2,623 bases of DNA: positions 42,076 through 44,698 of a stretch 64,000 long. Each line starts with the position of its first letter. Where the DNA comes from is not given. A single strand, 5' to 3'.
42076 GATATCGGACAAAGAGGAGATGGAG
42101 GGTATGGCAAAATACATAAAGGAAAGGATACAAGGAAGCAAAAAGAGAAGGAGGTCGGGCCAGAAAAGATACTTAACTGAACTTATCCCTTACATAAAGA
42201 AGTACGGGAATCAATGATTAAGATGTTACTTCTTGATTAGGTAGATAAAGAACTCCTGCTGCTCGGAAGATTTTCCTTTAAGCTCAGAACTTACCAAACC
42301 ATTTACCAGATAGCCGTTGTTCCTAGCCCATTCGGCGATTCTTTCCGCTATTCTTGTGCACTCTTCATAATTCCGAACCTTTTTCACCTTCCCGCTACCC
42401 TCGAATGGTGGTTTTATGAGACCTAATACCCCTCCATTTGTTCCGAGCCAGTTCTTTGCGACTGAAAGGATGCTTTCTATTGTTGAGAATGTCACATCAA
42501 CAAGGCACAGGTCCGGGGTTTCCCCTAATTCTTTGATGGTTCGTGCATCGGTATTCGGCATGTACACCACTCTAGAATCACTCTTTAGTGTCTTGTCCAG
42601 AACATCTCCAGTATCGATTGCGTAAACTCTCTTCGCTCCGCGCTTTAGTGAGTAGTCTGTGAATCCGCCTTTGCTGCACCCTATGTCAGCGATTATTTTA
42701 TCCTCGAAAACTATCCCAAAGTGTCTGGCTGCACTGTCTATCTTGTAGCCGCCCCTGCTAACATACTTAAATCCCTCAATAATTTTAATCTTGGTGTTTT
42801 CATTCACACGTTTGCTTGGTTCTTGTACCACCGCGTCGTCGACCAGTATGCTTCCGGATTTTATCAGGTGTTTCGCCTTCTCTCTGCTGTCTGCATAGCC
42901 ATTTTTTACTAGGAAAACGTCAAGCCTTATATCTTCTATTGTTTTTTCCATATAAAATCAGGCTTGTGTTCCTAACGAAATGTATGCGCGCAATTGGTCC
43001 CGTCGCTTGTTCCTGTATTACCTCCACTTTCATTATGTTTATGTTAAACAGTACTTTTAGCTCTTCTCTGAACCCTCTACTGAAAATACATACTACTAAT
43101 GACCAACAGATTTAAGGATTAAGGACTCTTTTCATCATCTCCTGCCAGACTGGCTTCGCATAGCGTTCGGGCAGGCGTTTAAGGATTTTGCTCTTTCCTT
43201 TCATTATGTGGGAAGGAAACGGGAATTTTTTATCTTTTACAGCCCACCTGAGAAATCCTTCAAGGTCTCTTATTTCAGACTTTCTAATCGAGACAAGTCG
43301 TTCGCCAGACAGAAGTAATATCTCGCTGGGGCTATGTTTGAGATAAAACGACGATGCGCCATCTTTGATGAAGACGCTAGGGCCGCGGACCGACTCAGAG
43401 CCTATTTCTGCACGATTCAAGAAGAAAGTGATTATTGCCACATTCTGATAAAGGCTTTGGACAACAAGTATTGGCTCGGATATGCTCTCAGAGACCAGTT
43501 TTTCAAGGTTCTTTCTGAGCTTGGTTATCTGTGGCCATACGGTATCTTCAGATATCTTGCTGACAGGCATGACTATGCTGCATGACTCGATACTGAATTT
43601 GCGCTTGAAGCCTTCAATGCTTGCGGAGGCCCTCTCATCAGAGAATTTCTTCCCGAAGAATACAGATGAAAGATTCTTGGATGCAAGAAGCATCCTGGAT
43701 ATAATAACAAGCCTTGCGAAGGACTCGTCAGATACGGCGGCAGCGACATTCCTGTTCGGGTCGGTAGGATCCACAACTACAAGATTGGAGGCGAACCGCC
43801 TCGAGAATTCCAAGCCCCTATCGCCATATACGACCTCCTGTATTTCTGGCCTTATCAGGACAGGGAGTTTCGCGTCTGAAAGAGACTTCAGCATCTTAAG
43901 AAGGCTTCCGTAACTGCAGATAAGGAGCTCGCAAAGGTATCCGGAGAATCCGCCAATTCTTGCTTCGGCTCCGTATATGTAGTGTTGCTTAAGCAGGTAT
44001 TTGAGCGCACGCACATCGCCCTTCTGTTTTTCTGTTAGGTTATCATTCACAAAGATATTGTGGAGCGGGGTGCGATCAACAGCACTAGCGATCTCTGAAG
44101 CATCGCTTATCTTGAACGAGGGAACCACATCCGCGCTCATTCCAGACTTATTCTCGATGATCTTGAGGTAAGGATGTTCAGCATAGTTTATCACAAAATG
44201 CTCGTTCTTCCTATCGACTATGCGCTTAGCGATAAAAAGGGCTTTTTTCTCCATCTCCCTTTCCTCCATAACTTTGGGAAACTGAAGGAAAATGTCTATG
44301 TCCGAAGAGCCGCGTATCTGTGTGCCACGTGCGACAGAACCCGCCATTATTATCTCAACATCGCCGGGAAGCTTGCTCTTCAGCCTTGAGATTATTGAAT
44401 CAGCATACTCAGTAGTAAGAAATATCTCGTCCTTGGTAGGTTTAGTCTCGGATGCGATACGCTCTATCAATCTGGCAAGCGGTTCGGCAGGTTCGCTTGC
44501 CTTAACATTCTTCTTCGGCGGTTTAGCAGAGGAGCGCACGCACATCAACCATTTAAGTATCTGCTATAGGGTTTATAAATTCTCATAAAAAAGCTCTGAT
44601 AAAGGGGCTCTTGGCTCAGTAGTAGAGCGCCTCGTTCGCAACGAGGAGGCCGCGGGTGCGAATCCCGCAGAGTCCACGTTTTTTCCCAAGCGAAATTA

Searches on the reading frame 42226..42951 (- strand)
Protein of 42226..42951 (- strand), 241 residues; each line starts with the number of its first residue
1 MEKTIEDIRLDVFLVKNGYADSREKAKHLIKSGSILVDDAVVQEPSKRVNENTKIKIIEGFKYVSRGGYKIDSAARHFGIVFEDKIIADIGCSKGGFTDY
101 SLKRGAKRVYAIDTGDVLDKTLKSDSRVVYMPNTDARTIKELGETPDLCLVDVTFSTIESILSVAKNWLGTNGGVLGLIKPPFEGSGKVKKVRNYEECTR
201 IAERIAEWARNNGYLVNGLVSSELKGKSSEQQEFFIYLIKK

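Call 47: search_protein_families(library=pfam, proteins=[window:42226-42951:-], max_evalue=0.001)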
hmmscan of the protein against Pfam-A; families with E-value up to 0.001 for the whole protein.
window:42226-42951:- (241 aa): 3 families
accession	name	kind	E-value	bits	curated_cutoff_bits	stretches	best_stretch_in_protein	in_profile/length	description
PF01728.25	FtsJ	-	7.6e-21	75.3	24.1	1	63-236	1-177/181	FtsJ-like methyltransferase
PF01479.30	S4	-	1.7e-10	40.9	22.8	1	9-53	2-46/48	S4 domain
PF22421.1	SYY_C-terminal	-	6.1e-05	23.3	27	1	6-56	17-67/83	Tyrosine--tRNA ligase SYY-like C-terminal domain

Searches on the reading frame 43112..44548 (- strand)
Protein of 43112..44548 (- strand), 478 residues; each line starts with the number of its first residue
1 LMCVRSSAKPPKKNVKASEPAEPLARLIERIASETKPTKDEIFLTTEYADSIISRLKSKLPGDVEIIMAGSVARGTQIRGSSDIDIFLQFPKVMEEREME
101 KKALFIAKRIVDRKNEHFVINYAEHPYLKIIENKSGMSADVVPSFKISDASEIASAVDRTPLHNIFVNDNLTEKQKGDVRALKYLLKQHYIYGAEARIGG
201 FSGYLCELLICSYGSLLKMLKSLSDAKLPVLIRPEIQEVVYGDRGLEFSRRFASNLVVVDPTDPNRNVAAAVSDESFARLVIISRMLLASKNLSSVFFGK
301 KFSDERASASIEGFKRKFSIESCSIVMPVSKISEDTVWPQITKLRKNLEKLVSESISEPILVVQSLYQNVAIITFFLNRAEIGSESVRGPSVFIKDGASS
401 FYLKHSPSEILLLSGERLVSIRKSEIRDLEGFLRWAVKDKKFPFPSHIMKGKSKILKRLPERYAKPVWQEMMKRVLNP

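Call 47: search_protein_families(library=pfam, proteins=[window:43112-44548:-], max_evalue=0.001)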
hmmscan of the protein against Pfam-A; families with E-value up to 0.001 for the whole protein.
window:43112-44548:- (478 aa): 3 families
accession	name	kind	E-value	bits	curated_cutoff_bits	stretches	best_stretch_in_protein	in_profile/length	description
PF09249.16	tRNA_NucTransf2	-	1.9e-31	109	27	1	178-293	2-109/113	tRNA nucleotidyltransferase, second domain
PF01909.29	NTP_transf_2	-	7.5e-11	42.7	21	1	51-163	3-93/93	Nucleotidyltransferase domain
PF22600.2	MTPAP-like_central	-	1.7e-05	25.4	27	1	26-141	3-120/139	Poly(A) RNA polymerase, mitochondrial-like, central palm domain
